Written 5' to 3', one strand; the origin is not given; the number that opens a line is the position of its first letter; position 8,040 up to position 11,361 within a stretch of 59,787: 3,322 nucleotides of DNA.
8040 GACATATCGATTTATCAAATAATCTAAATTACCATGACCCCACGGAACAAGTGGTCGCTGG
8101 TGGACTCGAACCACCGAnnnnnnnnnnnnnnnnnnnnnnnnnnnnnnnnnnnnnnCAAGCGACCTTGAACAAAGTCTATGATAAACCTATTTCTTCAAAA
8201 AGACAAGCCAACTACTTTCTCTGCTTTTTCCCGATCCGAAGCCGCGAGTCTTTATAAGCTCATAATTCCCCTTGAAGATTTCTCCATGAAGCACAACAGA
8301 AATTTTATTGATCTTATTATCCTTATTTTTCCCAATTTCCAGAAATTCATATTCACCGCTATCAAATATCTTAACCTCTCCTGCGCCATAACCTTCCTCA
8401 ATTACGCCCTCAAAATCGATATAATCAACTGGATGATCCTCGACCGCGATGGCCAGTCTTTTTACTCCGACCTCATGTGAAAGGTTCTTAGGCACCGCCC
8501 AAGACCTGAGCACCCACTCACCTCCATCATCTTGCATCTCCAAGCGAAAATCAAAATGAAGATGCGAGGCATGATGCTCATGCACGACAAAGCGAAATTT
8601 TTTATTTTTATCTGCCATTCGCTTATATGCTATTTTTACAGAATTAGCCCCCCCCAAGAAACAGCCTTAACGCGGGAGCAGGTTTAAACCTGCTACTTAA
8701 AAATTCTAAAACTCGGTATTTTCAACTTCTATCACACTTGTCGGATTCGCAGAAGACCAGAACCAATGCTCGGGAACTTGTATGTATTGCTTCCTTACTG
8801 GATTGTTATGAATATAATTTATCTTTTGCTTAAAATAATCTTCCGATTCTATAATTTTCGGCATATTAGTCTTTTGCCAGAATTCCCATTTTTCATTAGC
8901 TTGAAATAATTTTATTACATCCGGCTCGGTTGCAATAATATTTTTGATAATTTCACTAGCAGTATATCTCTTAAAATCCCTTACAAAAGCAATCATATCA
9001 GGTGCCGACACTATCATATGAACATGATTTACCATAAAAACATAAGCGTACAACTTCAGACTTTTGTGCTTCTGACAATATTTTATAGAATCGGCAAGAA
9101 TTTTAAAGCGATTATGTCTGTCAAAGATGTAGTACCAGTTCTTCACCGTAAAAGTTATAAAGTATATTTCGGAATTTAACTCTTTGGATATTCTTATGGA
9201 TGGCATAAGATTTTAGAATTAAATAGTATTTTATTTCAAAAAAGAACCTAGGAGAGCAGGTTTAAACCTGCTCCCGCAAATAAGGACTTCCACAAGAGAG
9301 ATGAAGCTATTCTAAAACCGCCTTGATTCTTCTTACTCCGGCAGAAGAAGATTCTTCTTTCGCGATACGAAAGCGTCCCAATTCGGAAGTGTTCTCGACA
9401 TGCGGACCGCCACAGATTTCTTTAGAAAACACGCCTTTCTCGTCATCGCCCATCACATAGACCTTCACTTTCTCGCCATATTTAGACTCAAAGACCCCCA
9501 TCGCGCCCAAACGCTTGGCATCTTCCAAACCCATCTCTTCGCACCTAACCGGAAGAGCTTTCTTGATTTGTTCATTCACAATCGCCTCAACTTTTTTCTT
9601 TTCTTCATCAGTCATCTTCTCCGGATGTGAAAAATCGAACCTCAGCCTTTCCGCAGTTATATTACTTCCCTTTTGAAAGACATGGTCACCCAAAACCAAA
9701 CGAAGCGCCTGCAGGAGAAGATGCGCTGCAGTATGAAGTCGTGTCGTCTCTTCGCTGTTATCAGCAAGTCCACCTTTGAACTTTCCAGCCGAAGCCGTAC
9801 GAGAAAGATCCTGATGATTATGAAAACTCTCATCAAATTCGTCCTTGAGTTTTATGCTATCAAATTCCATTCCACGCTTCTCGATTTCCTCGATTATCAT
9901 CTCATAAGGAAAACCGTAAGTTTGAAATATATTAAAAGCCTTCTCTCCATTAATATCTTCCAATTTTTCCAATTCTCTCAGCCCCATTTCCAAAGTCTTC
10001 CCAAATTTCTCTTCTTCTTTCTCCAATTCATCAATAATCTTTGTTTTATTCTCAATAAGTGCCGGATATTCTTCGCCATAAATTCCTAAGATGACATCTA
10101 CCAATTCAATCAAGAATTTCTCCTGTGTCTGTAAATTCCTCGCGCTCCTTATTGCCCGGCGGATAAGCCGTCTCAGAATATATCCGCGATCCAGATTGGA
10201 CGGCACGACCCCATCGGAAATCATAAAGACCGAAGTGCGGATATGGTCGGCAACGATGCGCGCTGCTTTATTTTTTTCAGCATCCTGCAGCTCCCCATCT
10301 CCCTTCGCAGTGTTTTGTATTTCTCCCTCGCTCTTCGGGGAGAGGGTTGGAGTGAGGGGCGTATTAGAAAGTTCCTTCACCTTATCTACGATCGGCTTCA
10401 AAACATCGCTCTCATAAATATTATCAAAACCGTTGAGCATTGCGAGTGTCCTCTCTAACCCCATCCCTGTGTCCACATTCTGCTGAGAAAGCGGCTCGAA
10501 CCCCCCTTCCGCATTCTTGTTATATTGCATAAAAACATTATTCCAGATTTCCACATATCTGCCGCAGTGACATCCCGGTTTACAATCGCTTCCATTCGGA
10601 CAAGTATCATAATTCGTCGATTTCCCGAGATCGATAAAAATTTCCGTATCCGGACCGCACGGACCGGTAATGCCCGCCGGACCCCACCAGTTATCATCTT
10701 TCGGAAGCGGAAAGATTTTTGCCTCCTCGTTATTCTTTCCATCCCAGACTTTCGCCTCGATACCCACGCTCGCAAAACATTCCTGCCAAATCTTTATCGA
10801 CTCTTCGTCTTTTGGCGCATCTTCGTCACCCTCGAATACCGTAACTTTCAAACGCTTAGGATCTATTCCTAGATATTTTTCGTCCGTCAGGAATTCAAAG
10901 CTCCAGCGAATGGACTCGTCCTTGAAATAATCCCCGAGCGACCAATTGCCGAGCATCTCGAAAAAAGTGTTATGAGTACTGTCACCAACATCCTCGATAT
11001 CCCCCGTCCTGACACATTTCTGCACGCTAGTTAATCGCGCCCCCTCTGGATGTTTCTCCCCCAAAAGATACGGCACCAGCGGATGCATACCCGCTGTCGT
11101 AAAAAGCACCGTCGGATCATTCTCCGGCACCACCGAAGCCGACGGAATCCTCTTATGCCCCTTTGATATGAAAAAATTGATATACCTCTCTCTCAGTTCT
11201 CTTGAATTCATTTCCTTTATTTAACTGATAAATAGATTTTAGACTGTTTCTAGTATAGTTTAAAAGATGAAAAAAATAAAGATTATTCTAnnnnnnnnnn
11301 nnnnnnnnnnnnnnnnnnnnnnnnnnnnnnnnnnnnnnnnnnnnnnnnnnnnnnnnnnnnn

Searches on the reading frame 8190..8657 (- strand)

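Call 50: search_protein_families(library=padloc, proteins=[window:8190-8657:-], max_evalue=0.01)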
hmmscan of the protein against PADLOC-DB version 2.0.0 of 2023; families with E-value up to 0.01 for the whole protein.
window:8190-8657:- (156 aa): 0 families

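Call 61: search_protein_families(library=pfam, proteins=[window:8190-8657:-], max_evalue=0.01)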
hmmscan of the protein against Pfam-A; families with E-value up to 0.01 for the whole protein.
window:8190-8657:- (156 aa): 1 family
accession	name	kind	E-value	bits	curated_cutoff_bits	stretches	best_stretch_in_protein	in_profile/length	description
PF13298.12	LigD_N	-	1.3e-32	112.6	31.1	1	26-136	1-107/107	DNA Ligase D 3'-phosphoesterase domain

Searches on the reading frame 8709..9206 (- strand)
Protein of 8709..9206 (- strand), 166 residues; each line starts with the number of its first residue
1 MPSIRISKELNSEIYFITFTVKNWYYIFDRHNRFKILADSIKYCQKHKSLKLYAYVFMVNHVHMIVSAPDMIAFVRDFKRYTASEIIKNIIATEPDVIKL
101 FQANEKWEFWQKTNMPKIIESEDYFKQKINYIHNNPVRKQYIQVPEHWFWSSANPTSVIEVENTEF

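Call 5: search_protein_families(library=pfam, proteins=[window:8709-9206:-], max_evalue=0.01)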
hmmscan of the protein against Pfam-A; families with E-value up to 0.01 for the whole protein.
window:8709-9206:- (166 aa): 1 family
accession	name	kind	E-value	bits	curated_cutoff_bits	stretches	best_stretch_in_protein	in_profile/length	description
PF01797.21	Y1_Tnp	-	2.5e-05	24.8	23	1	15-134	7-120/121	Transposase IS200 like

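Call 50: search_protein_families(library=padloc, proteins=[window:8709-9206:-], max_evalue=0.01)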
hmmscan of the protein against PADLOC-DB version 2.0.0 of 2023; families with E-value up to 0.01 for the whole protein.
window:8709-9206:- (166 aa): 0 families

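Call 85: search_protein_families(library=ncbifam, proteins=[window:8709-9206:-], max_evalue=0.001)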
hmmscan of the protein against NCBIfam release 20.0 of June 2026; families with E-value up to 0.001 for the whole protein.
window:8709-9206:- (166 aa): 2 families
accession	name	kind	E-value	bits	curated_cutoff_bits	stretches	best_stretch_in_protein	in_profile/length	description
NF047646.1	REP_Tyr_transpos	equivalog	9.4e-25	87.2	80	1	11-151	8-146/146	REP-associated tyrosine transposase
NF033573.1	transpos_IS200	equivalog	0.00039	20.7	55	1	15-99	13-94/126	IS200/IS605 family transposase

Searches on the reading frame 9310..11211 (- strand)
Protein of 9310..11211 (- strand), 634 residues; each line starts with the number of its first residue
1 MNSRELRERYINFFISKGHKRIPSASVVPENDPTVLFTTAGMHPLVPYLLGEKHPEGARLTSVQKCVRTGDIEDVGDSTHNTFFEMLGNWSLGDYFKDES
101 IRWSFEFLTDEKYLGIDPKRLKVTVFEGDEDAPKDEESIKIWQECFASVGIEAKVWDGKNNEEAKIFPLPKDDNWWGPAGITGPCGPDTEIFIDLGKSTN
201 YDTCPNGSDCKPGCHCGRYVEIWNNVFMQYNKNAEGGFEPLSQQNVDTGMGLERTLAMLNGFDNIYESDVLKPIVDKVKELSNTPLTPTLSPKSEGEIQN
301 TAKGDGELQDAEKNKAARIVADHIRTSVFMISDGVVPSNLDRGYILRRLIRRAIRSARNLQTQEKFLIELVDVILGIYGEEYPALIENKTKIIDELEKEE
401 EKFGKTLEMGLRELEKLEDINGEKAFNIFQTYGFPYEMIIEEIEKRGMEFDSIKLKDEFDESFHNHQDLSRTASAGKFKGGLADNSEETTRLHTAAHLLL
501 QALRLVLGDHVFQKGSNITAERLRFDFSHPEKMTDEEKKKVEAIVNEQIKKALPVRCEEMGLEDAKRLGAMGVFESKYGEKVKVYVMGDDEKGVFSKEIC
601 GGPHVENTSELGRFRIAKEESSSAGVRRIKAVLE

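Call 5: search_protein_families(library=pfam, proteins=[window:9310-11211:-], max_evalue=0.01)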
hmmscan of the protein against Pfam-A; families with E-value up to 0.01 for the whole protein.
window:9310-11211:- (634 aa): 2 families
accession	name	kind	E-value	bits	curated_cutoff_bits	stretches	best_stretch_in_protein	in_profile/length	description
PF01411.24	tRNA-synt_2c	-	4.9e-127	425.2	30.3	1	5-477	1-435/552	tRNA synthetases class II (A)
PF07973.19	tRNA_SAD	-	2.6e-14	53.4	24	1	582-629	1-43/44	Threonyl and Alanyl tRNA synthetase second additional domain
